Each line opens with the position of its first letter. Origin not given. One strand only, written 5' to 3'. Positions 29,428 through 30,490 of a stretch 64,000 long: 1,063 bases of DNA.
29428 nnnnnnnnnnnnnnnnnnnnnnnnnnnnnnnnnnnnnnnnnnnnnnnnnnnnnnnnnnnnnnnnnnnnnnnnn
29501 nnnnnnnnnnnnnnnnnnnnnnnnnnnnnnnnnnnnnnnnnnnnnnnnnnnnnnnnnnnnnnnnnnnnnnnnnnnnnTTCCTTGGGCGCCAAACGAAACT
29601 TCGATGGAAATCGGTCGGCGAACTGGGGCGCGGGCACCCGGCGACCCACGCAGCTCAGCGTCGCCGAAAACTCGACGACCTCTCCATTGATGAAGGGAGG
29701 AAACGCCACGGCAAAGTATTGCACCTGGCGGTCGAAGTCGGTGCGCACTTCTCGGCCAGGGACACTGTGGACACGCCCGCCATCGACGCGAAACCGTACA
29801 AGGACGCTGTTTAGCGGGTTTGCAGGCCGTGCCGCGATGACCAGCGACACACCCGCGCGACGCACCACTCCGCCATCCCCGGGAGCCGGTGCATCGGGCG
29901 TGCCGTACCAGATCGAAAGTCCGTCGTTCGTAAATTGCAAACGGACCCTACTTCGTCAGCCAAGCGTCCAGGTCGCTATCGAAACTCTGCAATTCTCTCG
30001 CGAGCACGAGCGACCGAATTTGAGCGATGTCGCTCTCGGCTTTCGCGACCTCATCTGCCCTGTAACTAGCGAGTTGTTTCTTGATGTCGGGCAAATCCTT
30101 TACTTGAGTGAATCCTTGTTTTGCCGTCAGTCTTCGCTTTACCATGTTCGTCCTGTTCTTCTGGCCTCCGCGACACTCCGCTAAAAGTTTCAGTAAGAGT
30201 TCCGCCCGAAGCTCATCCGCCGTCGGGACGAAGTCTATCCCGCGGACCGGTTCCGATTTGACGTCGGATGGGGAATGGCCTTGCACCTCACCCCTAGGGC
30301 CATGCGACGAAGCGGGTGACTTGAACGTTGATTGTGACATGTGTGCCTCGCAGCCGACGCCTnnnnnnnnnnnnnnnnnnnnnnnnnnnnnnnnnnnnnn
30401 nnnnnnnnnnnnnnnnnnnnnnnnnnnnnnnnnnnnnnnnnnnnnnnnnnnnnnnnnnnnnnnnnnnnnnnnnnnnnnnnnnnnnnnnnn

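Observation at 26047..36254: Encapsulin shell gene in a tightly coupled operon lacking every canonical cargo type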

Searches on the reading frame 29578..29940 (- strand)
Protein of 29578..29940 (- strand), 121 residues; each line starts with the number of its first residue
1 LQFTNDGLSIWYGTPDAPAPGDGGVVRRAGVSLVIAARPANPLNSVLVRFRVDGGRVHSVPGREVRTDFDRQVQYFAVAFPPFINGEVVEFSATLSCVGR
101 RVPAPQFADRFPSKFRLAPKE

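Call 38: search_protein_families(library=pfam, proteins=[window:29578-29940:-], max_evalue=10)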
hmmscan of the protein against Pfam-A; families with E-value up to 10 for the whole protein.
seq(121 aa): 0 families

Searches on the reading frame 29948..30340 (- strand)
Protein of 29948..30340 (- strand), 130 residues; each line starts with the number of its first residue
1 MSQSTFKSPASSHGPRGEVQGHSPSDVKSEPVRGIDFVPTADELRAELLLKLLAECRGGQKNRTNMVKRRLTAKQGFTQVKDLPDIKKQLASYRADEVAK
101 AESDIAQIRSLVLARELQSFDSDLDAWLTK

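Call 3: search_protein_families(library=pfam, proteins=[window:29948-30340:-], max_evalue=0.01)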
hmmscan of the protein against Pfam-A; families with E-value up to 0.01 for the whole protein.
window:29948-30340:- (130 aa): 0 families

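Call 4: search_protein_families(library=ncbifam, proteins=[window:29948-30340:-], max_evalue=0.01)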
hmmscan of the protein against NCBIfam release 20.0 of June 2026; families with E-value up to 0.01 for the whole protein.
window:29948-30340:- (130 aa): 0 families

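Call 38: search_protein_families(library=pfam, proteins=[window:29948-30340:-], max_evalue=10)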
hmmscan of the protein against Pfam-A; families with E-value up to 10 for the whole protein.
window:29948-30340:- (130 aa): 1 family
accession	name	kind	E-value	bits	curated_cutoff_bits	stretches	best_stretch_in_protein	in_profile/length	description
PF23430.1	DUF7117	-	0.11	12.5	28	1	45-105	120-180/232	Family of unknown function (DUF7117)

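Call 73: search_protein_families(library=phrogs, proteins=[window:29948-30340:-], max_evalue=0.01)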
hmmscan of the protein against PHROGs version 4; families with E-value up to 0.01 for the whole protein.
window:29948-30340:- (130 aa): 0 families

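Call 83: search_protein_families(library=padloc, proteins=[window:29948-30340:-], max_evalue=0.001)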
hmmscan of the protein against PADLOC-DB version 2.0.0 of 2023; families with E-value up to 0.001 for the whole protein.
window:29948-30340:- (130 aa): 0 families
